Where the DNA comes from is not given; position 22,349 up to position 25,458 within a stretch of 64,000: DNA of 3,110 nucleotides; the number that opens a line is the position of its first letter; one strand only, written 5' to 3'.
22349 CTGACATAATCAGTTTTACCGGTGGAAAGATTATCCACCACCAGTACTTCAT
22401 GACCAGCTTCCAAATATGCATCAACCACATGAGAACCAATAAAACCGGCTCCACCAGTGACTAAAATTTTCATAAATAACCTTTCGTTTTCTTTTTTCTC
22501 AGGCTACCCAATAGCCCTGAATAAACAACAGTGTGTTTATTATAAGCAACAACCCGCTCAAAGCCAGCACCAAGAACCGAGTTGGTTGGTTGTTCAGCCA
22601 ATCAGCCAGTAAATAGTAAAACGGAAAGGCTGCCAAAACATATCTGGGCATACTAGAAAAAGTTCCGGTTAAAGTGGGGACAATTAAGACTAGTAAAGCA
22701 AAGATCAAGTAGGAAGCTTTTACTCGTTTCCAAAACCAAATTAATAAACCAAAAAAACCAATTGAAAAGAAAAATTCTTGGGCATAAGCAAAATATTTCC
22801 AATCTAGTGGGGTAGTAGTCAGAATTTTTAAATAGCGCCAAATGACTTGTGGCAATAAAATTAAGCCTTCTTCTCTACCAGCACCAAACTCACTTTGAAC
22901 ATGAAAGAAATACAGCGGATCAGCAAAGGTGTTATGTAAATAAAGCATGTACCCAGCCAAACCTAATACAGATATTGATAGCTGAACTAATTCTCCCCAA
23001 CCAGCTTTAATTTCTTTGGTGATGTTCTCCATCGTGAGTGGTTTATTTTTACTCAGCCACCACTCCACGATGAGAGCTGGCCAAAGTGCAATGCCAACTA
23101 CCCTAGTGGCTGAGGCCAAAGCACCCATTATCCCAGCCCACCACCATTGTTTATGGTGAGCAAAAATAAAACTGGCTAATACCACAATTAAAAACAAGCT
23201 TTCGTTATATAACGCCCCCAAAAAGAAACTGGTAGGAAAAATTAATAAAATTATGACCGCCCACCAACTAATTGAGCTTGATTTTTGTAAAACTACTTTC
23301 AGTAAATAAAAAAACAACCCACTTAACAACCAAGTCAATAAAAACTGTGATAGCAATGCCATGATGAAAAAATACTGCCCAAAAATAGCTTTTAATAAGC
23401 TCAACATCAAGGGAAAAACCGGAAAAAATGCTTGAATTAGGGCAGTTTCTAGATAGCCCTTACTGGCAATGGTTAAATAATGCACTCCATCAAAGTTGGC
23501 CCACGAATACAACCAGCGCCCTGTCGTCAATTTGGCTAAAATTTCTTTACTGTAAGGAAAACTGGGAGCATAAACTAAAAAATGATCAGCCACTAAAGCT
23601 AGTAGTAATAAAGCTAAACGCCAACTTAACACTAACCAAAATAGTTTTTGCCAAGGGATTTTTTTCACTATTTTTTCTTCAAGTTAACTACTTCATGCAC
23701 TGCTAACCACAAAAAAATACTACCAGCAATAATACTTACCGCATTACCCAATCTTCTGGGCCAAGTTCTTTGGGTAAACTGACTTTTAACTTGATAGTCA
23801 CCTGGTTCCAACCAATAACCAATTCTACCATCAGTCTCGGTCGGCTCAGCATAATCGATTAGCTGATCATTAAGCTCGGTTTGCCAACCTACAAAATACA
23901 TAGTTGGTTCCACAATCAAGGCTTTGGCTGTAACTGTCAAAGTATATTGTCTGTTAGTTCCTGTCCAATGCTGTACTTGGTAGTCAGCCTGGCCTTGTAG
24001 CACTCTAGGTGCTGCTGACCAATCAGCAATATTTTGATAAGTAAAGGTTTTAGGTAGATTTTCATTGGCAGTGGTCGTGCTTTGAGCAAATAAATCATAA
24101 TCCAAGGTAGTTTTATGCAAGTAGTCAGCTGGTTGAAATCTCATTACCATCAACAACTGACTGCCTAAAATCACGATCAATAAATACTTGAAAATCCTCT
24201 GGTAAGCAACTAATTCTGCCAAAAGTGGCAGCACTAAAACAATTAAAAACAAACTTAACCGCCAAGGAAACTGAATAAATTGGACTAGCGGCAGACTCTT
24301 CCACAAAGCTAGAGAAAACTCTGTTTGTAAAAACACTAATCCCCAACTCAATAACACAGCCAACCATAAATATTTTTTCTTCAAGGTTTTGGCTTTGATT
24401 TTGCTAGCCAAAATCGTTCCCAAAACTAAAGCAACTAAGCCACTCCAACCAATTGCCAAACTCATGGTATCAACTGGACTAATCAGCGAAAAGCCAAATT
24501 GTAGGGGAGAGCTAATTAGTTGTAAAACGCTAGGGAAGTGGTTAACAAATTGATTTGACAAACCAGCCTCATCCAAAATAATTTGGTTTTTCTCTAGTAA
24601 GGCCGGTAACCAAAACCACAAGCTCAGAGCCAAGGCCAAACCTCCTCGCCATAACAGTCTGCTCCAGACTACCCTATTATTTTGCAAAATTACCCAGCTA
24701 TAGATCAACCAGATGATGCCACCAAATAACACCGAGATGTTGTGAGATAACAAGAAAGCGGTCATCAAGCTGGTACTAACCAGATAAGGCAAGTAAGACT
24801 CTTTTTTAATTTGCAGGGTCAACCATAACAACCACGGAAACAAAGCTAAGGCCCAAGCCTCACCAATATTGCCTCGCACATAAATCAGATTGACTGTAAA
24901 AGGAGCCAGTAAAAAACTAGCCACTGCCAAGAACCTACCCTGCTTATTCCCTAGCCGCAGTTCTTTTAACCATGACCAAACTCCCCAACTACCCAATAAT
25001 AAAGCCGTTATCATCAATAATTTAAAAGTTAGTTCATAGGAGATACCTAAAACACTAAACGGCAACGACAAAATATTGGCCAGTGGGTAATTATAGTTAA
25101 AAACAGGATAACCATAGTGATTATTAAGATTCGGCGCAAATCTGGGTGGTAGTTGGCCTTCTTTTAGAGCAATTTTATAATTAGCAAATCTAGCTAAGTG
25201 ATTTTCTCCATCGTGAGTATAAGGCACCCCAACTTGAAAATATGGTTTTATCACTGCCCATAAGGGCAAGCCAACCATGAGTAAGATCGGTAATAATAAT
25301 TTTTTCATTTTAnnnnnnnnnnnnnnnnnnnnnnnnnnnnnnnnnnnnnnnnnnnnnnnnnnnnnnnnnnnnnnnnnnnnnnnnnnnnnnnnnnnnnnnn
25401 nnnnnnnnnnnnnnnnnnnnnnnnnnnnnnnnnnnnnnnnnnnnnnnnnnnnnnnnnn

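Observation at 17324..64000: Unusually dense expansion of GT-C membrane glycosyltransferases fed by three polyprenyl-phosphate sugar synthases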

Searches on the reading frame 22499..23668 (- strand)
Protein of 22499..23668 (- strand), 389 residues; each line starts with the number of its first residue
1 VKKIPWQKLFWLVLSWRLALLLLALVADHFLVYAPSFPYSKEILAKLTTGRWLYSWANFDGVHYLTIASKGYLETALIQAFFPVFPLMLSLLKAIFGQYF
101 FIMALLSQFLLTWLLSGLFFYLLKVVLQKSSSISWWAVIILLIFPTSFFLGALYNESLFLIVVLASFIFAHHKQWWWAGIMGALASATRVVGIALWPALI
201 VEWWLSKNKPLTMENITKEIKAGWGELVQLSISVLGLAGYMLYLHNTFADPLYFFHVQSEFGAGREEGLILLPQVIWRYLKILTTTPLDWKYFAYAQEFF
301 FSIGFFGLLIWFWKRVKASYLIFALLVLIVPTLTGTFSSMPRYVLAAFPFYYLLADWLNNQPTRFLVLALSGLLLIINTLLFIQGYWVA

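Call 4: search_protein_families(library=pfam, proteins=[window:22499-23668:-], max_evalue=0.01)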
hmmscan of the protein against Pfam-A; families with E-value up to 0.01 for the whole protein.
window:22499-23668:- (389 aa): 1 family
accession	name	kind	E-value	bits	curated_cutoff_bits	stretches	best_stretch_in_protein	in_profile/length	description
PF04188.19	Mannosyl_trans2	-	0.0099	15.7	22.4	0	20-305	16-292/443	Mannosyltransferase (PIG-V)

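Call 16: search_protein_families(library=ncbifam, proteins=[window:22499-23668:-], max_evalue=1)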
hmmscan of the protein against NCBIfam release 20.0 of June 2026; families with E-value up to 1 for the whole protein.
window:22499-23668:- (389 aa): 1 family
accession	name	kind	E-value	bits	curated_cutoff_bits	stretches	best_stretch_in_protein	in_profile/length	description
NF046093.1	AZOBR_p60025_fam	subfamily_domain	0.0023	17.2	150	1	83-205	95-213/232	AZOBR_p60025 family cell surface glycopolymer formation protein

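Call 82: find_related_loci(query=window:22499-23668:-, collection=viral_contigs, flank=3000)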
Query window:22499-23668:- (389 aa) in viral_contigs; peptide patterns used: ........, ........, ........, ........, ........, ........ (x = any residue, [..] = any of these).
1 stretches matched a pattern, but none encodes a relative of the query by tblastn (E <= 1e-3).

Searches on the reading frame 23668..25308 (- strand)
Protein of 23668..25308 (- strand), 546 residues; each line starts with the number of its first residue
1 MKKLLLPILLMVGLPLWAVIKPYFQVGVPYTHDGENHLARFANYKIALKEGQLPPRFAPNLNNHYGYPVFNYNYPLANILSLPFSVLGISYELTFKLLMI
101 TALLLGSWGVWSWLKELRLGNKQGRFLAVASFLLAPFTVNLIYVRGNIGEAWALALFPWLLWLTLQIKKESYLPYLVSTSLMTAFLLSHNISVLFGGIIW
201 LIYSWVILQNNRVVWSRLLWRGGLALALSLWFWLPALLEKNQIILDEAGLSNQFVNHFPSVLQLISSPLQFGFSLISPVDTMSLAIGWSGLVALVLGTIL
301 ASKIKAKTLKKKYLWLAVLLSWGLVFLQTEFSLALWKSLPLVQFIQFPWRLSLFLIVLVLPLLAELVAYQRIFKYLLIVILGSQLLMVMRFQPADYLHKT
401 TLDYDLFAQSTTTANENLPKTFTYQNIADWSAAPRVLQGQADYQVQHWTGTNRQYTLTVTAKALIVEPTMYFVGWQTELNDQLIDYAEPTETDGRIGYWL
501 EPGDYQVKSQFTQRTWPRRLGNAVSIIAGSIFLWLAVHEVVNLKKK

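Call 4: search_protein_families(library=pfam, proteins=[window:23668-25308:-], max_evalue=0.01)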
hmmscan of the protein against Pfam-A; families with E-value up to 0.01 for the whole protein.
window:23668-25308:- (546 aa): 1 family
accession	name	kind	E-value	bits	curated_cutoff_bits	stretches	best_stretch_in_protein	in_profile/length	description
PF11847.13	GT-C_AftD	-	3.8e-06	25.6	26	1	84-238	64-217/661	Alpha-(1->3)-arabinofuranosyltransferase, N-terminal GT-C domain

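Call 16: search_protein_families(library=ncbifam, proteins=[window:23668-25308:-], max_evalue=1)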
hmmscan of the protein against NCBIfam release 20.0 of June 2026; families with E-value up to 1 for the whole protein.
window:23668-25308:- (546 aa): 0 families
